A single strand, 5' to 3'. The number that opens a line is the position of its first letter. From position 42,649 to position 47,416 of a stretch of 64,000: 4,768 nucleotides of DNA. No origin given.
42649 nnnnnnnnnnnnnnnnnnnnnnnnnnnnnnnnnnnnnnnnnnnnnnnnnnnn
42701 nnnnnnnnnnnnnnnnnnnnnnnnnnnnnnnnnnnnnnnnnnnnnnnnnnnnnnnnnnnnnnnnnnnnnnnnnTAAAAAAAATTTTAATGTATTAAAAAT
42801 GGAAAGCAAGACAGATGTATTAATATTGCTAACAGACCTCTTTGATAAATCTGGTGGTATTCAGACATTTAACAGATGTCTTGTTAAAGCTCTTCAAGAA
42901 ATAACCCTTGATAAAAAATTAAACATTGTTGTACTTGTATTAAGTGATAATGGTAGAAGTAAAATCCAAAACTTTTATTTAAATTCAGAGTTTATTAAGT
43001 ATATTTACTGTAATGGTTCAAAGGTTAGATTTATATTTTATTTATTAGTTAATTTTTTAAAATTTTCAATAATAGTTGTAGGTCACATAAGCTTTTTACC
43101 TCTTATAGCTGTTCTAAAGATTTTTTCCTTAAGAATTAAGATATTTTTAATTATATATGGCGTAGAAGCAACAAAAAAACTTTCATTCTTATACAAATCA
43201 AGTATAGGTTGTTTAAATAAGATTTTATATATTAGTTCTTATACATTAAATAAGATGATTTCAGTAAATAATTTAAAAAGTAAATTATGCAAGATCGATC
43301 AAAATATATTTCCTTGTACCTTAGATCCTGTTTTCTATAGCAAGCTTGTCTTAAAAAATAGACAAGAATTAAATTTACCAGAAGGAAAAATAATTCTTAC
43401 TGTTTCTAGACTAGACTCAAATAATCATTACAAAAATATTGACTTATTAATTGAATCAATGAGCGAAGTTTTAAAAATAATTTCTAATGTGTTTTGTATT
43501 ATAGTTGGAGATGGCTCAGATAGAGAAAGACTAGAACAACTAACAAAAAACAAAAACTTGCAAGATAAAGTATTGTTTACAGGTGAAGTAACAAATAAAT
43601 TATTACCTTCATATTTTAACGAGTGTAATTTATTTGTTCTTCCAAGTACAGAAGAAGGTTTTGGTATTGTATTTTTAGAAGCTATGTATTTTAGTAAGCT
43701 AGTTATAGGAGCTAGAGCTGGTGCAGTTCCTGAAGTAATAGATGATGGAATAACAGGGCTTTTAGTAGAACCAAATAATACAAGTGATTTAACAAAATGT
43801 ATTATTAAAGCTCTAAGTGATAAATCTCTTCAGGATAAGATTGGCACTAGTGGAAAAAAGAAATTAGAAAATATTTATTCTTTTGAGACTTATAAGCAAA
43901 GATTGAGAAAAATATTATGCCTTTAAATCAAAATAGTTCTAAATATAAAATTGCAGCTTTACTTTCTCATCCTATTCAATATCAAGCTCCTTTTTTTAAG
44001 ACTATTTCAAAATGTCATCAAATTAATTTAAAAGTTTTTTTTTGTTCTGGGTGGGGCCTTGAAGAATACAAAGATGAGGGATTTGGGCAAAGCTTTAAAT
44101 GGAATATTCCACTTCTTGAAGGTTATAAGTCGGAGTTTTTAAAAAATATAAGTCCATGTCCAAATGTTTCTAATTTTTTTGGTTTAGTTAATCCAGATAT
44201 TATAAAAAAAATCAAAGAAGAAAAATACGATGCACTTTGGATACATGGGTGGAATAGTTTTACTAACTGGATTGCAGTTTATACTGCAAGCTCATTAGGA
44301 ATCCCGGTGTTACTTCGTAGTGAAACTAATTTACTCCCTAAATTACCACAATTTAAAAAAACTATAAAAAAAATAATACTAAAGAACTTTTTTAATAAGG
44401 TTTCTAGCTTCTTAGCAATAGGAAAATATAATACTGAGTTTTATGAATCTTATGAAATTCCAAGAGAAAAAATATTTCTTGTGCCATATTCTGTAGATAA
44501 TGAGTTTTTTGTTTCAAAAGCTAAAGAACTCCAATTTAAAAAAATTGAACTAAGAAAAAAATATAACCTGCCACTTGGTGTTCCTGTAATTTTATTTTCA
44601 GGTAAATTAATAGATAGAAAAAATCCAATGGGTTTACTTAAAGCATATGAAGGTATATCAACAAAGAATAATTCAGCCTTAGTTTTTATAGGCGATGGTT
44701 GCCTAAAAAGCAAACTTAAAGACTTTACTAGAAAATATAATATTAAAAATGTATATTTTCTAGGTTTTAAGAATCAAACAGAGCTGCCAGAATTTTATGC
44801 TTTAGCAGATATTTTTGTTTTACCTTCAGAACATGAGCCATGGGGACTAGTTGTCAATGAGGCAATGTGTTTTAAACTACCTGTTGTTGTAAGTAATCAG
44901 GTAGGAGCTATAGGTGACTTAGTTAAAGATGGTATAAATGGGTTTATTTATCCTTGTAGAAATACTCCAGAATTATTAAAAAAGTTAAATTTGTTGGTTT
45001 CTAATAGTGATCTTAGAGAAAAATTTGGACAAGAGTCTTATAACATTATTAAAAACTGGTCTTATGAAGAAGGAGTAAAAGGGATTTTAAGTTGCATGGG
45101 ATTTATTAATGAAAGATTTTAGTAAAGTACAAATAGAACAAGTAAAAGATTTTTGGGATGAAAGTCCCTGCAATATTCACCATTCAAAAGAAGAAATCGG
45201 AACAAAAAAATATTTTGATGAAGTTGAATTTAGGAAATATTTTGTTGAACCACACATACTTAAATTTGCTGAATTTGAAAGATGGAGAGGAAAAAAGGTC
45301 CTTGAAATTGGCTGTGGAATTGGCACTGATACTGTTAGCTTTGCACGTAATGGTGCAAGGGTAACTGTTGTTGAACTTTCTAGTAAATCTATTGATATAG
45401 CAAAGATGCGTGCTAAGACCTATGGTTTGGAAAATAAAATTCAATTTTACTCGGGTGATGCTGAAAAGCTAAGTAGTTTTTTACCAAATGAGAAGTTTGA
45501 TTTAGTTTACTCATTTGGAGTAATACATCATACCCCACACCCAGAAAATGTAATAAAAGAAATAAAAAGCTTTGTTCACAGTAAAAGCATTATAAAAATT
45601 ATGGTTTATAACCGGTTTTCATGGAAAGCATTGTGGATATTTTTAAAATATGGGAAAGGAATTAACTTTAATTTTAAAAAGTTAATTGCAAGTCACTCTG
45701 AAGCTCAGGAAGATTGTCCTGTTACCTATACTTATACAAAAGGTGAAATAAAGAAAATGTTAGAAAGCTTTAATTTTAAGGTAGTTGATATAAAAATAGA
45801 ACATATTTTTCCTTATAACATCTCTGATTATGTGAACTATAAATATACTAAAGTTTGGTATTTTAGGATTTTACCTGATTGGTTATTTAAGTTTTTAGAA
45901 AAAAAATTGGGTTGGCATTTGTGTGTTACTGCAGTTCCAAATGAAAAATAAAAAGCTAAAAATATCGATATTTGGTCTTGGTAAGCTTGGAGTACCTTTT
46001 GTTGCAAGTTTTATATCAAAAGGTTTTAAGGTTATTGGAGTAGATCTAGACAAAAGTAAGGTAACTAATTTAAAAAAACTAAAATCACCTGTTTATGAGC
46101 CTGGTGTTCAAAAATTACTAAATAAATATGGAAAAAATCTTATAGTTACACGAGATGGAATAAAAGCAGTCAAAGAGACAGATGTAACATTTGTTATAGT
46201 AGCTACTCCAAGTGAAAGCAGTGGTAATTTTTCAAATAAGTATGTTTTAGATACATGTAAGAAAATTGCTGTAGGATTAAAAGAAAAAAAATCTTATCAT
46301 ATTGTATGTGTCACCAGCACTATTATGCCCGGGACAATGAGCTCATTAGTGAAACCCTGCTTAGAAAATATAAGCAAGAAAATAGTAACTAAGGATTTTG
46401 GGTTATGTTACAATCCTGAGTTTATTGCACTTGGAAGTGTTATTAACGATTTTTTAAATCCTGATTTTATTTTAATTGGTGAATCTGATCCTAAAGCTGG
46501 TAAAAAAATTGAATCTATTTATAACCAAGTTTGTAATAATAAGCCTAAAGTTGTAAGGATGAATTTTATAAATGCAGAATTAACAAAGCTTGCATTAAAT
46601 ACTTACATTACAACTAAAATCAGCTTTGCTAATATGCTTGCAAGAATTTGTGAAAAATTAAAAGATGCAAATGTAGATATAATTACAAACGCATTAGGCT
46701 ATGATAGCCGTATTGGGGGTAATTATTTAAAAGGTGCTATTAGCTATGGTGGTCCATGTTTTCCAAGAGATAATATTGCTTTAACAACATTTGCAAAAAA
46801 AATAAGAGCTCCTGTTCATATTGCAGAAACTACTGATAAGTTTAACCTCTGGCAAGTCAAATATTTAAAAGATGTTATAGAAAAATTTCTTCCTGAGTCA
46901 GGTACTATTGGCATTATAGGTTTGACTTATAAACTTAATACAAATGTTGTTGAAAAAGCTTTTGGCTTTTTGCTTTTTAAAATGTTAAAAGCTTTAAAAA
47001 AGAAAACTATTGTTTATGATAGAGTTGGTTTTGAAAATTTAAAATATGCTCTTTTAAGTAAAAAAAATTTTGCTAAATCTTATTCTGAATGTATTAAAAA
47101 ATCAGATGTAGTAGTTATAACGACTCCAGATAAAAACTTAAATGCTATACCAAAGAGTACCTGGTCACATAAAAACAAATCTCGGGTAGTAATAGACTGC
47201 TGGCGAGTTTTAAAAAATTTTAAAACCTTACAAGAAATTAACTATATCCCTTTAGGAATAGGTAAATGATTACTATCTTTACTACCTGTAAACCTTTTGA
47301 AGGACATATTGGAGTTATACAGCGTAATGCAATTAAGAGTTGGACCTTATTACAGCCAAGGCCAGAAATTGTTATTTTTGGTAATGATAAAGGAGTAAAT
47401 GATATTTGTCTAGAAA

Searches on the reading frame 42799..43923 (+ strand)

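Call 11: search_protein_families(library=pfam, proteins=[window:42799-43923:+], max_evalue=0.01)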
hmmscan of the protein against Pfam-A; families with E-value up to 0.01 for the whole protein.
window:42799-43923:+ (375 aa): 3 families
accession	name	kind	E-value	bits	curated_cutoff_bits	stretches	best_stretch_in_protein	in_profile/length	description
PF00534.26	Glycos_transf_1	-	3.4e-42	144.3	26.4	1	187-354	5-171/172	Glycosyl transferases group 1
PF13692.12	Glyco_trans_1_4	-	3e-34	118.7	27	1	197-341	2-142/142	Glycosyl transferases group 1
PF20706.3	GT4-conflict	-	8.9e-09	35.2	26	1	169-296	171-302/385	Family 4 Glycosyltransferase in conflict systems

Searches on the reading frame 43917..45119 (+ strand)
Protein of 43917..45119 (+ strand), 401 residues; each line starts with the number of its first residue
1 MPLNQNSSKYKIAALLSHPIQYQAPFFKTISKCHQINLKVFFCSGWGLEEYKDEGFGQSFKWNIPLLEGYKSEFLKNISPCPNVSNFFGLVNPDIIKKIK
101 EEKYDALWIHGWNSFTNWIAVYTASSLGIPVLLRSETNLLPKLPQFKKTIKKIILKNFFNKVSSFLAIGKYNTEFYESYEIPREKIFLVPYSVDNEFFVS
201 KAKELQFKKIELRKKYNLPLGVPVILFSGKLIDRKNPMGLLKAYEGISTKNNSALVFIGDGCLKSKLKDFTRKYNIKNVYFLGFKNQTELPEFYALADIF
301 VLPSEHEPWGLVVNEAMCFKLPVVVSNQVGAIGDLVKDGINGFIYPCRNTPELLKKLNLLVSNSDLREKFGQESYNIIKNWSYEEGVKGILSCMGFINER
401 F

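Call 58: search_protein_families(library=pfam, proteins=[window:43917-45119:+], max_evalue=0.0001)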
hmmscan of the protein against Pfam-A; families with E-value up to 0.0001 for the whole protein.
window:43917-45119:+ (401 aa): 4 families
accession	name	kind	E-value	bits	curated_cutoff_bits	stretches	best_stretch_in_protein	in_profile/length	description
PF00534.26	Glycos_transf_1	-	4.7e-40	137.4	26.4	1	210-375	3-170/172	Glycosyl transferases group 1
PF13692.12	Glyco_trans_1_4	-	4e-26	92.4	27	1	223-363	2-142/142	Glycosyl transferases group 1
PF13439.12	Glyco_transf_4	-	5.2e-07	30.3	28.5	1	92-196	61-169/170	Glycosyltransferase Family 4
PF20706.3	GT4-conflict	-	8.5e-07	28.7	26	1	285-332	270-317/385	Family 4 Glycosyltransferase in conflict systems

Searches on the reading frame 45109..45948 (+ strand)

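Call 58: search_protein_families(library=pfam, proteins=[window:45109-45948:+], max_evalue=0.0001)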
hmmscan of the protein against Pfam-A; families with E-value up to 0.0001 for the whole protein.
window:45109-45948:+ (280 aa): 10 families
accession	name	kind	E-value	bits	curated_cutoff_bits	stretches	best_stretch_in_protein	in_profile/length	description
PF13649.12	Methyltransf_25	-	5.5e-19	69.1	27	1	64-156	1-93/97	Methyltransferase domain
PF08241.18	Methyltransf_11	-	1.3e-18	67.8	21.2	1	65-157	1-88/95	Methyltransferase domain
PF13847.12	Methyltransf_31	-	3.9e-18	66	27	1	61-185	4-114/145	Methyltransferase domain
PF13489.12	Methyltransf_23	-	9.9e-18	64.8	27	1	40-227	3-163/164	Methyltransferase domain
PF08242.18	Methyltransf_12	-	1.8e-14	54.7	30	1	65-155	1-91/98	Methyltransferase domain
PF09445.16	Methyltransf_15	-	6.4e-09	36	22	1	62-134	2-76/165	RNA cap guanine-N2 methyltransferase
PF02353.26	CMAS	-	4.1e-07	30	27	1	60-143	62-141/273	Mycolic acid cyclopropane synthetase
PF05401.17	NodS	-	1.1e-05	25.8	24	1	62-146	45-123/201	Nodulation protein S (NodS)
PF05175.20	MTS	-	3.8e-05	23.8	23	1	60-135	31-104/170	Methyltransferase small domain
PF02390.23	Methyltransf_4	-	5.7e-05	23.1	24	0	63-134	4-77/173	Putative methyltransferase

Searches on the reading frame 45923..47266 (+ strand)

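Call 58: search_protein_families(library=pfam, proteins=[window:45923-47266:+], max_evalue=0.0001)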
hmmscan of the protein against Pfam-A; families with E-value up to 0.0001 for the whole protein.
window:45923-47266:+ (448 aa): 5 families
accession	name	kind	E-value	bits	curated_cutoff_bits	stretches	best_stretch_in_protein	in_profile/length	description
PF03721.20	UDPG_MGDP_dh_N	-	8e-45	153.2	27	1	13-198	2-186/187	UDP-glucose/GDP-mannose dehydrogenase family, NAD binding domain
PF00984.24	UDPG_MGDP_dh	-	8.5e-24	83.9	25.4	1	217-308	2-92/94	UDP-glucose/GDP-mannose dehydrogenase family, central domain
PF03720.21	UDPG_MGDP_dh_C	-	3.1e-11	44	30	1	330-431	1-102/103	UDP-glucose/GDP-mannose dehydrogenase family, UDP binding domain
PF03807.23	F420_oxidored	-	2.6e-07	31.6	21.6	0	380-426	46-91/94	NADP oxidoreductase coenzyme F420-dependent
PF03446.21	NAD_binding_2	-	6.1e-06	26.8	21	0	13-99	1-69/161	NAD binding domain of 6-phosphogluconate dehydrogenase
